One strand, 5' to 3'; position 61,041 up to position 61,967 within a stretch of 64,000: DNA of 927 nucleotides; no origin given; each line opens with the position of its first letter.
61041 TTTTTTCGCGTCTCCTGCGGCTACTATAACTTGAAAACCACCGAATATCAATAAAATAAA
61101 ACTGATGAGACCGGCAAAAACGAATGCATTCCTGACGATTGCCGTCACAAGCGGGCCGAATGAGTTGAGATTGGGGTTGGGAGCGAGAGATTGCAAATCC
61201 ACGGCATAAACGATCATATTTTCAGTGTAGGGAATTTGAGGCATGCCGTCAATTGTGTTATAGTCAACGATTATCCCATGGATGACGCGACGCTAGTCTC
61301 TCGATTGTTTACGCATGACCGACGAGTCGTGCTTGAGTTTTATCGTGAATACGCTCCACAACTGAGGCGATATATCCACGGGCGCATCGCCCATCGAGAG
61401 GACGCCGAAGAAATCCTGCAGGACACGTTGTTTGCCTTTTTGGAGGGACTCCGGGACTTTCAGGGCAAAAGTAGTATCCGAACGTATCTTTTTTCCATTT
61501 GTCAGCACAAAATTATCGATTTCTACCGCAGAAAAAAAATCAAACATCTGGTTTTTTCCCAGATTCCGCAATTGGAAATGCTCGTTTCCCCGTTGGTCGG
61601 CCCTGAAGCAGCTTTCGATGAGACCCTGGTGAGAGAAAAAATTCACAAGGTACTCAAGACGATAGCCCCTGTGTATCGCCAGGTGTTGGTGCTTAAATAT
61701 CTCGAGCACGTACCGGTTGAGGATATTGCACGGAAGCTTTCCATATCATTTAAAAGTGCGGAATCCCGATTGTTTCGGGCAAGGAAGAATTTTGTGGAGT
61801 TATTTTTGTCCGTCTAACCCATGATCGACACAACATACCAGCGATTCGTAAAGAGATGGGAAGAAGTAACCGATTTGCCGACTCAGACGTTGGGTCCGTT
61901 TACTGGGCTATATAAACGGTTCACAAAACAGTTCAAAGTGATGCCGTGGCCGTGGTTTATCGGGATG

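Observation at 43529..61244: CPR-type type IV secretion / pilus-like locus starting right after dnaN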

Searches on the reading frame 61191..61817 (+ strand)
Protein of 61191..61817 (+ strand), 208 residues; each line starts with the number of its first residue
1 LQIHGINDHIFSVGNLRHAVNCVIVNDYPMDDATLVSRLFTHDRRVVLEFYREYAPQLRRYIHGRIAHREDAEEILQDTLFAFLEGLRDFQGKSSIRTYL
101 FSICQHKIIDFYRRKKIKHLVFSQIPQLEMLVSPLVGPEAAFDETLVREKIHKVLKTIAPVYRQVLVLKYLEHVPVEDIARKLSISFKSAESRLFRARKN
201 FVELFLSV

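Call 8: search_protein_families(library=ncbifam, proteins=[window:61191-61817:+], max_evalue=0.01)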
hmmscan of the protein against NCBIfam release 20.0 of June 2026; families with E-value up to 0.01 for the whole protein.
window:61191-61817:+ (208 aa): 89 families (the best 25 are shown)
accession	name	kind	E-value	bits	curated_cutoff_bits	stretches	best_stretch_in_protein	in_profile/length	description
TIGR02985.1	Sig70_bacteroi1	subfamily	6.9e-25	88.1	126.4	1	49-200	5-157/162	RNA polymerase sigma-70 factor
TIGR02950.1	SigM_subfam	subfamily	1.2e-24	87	147.95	1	49-201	4-154/159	RNA polymerase sigma factor, SigM family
TIGR02937.1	sigma70-ECF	superfamily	7.5e-23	81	42.9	1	49-200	5-160/165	sigma-70 family RNA polymerase sigma factor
NF007215.0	PRK09637.1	equivalog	8e-23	81.4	212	1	49-206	5-155/181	RNA polymerase sigma factor SigZ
TIGR02959.1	SigZ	equivalog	5.9e-22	78.3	168.65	1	52-205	2-148/170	RNA polymerase sigma factor SigZ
NF008888.0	PRK11922.1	equivalog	3.2e-20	72.8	204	1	30-200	15-191/231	RNA polymerase sigma factor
NF009166.1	PRK12513.1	equivalog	2.1e-18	66.7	206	1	30-199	7-180/193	RNA polymerase sigma factor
TIGR02952.1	Sig70_famx2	equivalog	7.6e-17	61.7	206.45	1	36-197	2-162/170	ECF subfamily RNA polymerase sigma factor, BldN family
NF009168.0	PRK12515.1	subfamily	7.8e-17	61.4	236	1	31-205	8-179/189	RNA polymerase sigma factor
NF009171.0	PRK12518.1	equivalog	1.1e-16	61.2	208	1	28-204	10-183/191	RNA polymerase sigma factor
NF007222.0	PRK09640.1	equivalog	1.2e-16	60.8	194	1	39-198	20-175/188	RNA polymerase sigma factor SigX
NF007226.0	PRK09644.1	equivalog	2.7e-16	60.1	199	1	49-205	5-157/166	RNA polymerase sigma factor SigM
TIGR02983.1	SigE-fam_strep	subfamily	7e-16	58.5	141.55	1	48-202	9-155/162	SigE family RNA polymerase sigma factor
TIGR02943.1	Sig70_famx1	hypoth_equivalog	1.2e-15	57.8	162.2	1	54-122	11-79/188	RNA polymerase sigma-70 factor, TIGR02943 family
TIGR02989.1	Sig-70_gvs1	subfamily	2.1e-15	57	124.55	1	49-200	5-153/158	RNA polymerase sigma-70 factor, Rhodopirellula/Verrucomicrobium family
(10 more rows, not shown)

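Call 9: search_protein_families(library=pfam, proteins=[window:61191-61817:+], max_evalue=0.001)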
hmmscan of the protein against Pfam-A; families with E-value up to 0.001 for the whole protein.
window:61191-61817:+ (208 aa): 3 families
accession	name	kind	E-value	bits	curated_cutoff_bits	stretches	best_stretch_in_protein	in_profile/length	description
PF04542.20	Sigma70_r2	-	1.1e-13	51.1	24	1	50-116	1-69/71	Sigma-70 region 2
PF08281.18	Sigma70_r4_2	-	8e-12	45.1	25.7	1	149-199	2-52/54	Sigma-70, region 4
PF22029.2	PhyR_sigma2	-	0.0004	20.8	27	1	56-104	6-54/55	Sigma2 domain of PhyR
